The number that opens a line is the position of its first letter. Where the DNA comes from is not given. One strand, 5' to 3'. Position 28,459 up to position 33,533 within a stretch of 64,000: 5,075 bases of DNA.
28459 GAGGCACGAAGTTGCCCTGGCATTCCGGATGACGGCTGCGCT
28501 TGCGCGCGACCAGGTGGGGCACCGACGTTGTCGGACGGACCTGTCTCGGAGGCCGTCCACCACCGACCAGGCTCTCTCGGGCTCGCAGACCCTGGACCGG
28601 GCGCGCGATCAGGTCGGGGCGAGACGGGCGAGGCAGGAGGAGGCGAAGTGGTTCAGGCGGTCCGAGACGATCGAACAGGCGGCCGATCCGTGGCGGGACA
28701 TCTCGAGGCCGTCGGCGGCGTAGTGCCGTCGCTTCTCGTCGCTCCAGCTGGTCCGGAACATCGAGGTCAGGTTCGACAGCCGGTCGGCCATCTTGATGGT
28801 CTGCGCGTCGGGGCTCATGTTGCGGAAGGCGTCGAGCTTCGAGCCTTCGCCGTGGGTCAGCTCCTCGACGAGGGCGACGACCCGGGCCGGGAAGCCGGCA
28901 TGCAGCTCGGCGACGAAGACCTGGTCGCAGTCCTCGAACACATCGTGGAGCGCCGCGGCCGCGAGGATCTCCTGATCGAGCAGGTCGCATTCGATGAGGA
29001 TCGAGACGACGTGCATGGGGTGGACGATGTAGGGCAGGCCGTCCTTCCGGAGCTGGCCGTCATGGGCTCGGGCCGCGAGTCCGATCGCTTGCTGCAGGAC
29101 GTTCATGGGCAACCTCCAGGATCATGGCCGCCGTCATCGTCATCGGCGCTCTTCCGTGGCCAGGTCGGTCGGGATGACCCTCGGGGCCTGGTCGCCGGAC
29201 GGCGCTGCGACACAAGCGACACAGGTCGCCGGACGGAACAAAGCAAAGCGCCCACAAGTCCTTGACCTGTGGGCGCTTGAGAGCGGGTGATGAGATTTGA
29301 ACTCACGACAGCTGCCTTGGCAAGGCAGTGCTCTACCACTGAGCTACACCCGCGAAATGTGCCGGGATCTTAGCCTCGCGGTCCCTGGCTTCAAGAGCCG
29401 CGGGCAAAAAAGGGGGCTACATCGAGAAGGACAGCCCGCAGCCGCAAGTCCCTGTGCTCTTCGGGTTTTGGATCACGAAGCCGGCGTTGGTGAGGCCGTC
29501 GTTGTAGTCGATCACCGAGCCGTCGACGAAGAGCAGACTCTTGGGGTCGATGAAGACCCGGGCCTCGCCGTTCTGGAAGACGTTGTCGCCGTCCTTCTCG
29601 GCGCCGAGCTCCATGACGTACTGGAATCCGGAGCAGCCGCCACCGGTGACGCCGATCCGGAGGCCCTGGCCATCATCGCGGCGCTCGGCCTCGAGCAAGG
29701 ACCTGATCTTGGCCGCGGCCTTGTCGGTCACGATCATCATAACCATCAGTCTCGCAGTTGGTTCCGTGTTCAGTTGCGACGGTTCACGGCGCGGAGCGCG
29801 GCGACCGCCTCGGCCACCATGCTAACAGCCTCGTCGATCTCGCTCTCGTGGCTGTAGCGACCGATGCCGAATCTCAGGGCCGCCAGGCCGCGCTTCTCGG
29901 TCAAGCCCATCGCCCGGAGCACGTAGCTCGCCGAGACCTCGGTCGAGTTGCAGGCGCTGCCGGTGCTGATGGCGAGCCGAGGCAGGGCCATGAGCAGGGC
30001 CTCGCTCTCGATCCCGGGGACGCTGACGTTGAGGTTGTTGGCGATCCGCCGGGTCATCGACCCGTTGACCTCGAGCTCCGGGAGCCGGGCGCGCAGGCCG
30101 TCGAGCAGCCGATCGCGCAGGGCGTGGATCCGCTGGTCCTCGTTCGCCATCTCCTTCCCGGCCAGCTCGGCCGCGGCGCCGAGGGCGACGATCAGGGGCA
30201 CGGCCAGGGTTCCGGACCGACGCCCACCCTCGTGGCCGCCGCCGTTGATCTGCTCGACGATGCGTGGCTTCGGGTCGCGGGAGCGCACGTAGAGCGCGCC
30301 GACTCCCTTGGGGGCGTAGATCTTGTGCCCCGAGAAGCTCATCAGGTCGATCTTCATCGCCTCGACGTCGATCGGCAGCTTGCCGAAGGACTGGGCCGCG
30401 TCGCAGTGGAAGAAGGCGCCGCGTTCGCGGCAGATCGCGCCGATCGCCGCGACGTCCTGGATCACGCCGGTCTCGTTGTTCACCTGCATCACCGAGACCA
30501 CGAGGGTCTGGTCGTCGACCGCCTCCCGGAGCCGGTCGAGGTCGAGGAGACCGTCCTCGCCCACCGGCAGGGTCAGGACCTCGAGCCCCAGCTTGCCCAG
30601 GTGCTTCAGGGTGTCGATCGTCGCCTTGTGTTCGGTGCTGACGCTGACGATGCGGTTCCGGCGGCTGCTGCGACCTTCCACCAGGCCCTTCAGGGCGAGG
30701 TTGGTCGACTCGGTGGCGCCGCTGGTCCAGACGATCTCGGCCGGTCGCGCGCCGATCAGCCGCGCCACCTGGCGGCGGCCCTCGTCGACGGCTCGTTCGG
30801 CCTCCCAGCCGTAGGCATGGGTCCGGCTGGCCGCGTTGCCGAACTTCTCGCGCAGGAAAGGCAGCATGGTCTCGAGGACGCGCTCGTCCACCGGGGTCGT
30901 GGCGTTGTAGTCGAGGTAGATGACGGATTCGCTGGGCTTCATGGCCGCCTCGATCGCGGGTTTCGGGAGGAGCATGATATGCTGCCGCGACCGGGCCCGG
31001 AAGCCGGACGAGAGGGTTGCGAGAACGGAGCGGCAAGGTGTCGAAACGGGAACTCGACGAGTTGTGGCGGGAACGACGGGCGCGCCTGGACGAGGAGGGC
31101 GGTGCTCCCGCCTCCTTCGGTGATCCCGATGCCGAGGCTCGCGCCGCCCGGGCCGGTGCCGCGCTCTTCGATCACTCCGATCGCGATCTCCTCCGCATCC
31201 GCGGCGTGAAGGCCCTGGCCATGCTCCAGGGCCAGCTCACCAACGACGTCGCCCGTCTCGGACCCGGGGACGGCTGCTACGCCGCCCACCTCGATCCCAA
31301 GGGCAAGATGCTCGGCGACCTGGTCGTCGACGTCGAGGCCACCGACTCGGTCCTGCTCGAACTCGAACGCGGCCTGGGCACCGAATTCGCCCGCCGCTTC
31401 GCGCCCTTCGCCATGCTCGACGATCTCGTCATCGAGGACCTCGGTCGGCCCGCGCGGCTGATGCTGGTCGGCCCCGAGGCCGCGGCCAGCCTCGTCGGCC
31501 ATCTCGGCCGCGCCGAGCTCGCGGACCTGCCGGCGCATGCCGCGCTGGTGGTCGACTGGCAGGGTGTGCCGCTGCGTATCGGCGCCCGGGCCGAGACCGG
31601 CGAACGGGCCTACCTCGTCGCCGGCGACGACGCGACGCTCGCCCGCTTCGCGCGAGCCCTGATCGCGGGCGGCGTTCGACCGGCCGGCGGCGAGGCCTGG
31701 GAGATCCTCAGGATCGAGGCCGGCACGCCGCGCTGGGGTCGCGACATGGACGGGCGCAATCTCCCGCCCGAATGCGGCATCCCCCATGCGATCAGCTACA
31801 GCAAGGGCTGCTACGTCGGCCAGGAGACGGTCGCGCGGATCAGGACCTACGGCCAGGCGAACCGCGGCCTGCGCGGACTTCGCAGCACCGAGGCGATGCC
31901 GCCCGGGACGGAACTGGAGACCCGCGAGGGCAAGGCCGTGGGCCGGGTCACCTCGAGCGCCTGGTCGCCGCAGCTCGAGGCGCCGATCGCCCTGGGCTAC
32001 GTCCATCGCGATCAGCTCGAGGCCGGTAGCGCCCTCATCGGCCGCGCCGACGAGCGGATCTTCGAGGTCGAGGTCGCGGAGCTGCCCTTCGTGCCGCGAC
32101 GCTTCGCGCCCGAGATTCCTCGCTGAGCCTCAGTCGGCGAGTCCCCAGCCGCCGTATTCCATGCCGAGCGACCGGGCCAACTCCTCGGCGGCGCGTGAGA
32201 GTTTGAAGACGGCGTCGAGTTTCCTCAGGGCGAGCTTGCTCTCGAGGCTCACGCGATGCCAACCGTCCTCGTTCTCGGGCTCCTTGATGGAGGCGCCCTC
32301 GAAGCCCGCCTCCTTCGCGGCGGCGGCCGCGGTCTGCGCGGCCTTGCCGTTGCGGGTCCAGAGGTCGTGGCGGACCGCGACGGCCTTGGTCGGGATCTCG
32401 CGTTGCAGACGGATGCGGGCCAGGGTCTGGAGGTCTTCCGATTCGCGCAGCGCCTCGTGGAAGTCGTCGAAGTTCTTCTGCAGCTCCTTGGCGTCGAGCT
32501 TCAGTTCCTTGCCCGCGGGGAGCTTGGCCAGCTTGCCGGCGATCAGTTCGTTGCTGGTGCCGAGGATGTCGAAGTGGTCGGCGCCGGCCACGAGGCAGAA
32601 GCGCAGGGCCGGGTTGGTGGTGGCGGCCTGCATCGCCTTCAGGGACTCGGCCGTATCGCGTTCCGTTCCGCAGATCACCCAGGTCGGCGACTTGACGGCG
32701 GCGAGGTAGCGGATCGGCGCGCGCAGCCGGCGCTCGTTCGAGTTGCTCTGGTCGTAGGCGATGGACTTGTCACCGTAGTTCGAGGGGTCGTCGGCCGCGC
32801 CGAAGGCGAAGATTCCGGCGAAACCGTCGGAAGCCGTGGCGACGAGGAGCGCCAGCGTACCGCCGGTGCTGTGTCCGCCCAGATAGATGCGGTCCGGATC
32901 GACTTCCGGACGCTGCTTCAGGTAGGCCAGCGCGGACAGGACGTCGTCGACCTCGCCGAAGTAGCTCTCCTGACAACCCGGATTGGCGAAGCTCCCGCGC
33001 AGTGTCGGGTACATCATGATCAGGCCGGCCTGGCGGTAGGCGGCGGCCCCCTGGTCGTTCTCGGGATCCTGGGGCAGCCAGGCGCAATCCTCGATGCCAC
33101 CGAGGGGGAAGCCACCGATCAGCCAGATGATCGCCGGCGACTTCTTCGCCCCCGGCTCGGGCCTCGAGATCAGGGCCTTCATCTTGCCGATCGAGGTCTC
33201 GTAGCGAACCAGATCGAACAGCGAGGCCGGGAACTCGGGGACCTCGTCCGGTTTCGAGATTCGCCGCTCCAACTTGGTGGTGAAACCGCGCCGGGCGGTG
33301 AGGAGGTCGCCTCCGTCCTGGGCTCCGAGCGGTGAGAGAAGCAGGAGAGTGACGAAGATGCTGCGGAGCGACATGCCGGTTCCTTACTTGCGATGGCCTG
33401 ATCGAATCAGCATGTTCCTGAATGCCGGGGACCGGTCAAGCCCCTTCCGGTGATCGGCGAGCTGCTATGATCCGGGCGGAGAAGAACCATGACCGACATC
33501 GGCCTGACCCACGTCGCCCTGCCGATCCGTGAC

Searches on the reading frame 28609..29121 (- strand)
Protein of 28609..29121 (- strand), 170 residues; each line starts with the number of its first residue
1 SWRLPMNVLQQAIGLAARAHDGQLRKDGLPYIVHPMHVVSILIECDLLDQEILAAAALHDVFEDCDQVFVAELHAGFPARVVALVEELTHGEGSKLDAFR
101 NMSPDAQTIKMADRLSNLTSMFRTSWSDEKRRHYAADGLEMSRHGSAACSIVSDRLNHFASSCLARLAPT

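Call 92: search_protein_families(library=pfam, proteins=[window:28609-29121:-], max_evalue=0.0001)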
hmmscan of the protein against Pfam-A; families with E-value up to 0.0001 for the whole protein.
window:28609-29121:- (170 aa): 1 family
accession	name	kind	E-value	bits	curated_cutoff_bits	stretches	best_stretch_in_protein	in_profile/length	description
PF13328.12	HD_4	-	7e-17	62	27.2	1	12-101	1-101/156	HD domain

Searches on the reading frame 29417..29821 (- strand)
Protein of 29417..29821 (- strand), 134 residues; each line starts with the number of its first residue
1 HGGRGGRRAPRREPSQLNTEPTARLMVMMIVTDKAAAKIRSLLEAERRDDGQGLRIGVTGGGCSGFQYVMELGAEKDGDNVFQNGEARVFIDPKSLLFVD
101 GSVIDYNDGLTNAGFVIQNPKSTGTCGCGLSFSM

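Call 92: search_protein_families(library=pfam, proteins=[window:29417-29821:-], max_evalue=0.0001)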
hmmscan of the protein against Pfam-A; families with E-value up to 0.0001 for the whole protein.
window:29417-29821:- (134 aa): 1 family
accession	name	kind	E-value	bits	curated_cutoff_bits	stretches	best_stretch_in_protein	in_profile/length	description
PF01521.26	Fe-S_biosyn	-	1.1e-15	58.3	26.3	1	30-129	4-109/110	Iron-sulphur cluster biosynthesis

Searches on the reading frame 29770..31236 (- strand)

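Call 92: search_protein_families(library=pfam, proteins=[window:29770-31236:-], max_evalue=0.0001)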
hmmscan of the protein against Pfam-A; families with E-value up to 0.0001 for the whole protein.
window:29770-31236:- (488 aa): 4 families
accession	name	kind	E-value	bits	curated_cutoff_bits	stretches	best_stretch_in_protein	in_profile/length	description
PF00266.25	Aminotran_5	-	1.3e-79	268.3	21.5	1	106-468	1-369/371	Aminotransferase class-V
PF01041.23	DegT_DnrJ_EryC1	-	4.4e-06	26.6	19.8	1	155-287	31-153/360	DegT/DnrJ/EryC1/StrS aminotransferase family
PF01212.27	Beta_elim_lyase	-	6.9e-06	26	27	1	202-374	80-266/288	Beta-eliminating lyase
PF00155.27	Aminotran_1_2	-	4e-05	23.4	19.7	1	152-389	46-299/361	Aminotransferase class I and II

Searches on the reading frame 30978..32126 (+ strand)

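Call 92: search_protein_families(library=pfam, proteins=[window:30978-32126:+], max_evalue=0.0001)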
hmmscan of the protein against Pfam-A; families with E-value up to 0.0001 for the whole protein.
window:30978-32126:+ (382 aa): 2 families
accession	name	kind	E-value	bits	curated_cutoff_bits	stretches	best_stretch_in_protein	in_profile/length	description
PF01571.26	GCV_T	-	2.1e-34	119.4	25.6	1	29-269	4-253/255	Aminomethyltransferase folate-binding domain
PF08669.17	GCV_T_C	-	9.7e-12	45.1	25.9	1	298-372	3-79/80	Glycine cleavage T-protein C-terminal barrel domain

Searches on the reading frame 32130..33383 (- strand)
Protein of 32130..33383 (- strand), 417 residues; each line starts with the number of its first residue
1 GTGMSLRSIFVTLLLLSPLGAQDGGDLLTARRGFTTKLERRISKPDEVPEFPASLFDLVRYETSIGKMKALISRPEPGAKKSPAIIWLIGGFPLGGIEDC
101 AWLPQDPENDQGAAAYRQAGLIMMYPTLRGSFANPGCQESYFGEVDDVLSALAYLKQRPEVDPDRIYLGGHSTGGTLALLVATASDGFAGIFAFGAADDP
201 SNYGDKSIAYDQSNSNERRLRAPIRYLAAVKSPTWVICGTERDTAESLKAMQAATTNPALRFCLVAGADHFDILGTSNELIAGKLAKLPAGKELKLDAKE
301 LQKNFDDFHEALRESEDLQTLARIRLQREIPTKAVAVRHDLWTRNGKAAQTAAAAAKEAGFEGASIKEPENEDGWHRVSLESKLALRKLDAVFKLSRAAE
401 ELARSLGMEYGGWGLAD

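Call 49: search_protein_families(library=pfam, proteins=[window:32130-33383:-], max_evalue=0.001)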
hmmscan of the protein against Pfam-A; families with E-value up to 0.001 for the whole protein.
window:32130-33383:- (417 aa): 8 families
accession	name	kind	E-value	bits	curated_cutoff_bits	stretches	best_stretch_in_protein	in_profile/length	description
PF00326.27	Peptidase_S9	-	1.5e-08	34.8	22.6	1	120-243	14-156/213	Prolyl oligopeptidase family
PF06877.16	RraB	-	3.5e-08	34.3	23.3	1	317-414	4-101/102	Regulator of ribonuclease activity B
PF20434.5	BD-FAE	-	2.4e-05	24.4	26.8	1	75-186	6-111/215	BD-FAE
PF07859.19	Abhydrolase_3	-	2.5e-05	24.6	25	1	143-184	47-91/210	alpha/beta hydrolase fold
PF01738.24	DLH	-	0.00016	21.8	21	1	145-229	77-151/217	Dienelactone hydrolase family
PF12697.13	Abhydrolase_6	-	0.00018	22.7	26.3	1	139-237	46-122/217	Alpha/beta hydrolase family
PF02129.25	Peptidase_S15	-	0.0003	21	23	0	68-196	5-128/262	X-Pro dipeptidyl-peptidase (S15 family)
PF11187.14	Mbeg1-like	-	0.00041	20.3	21.1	0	140-183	60-103/224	Mbeg1-like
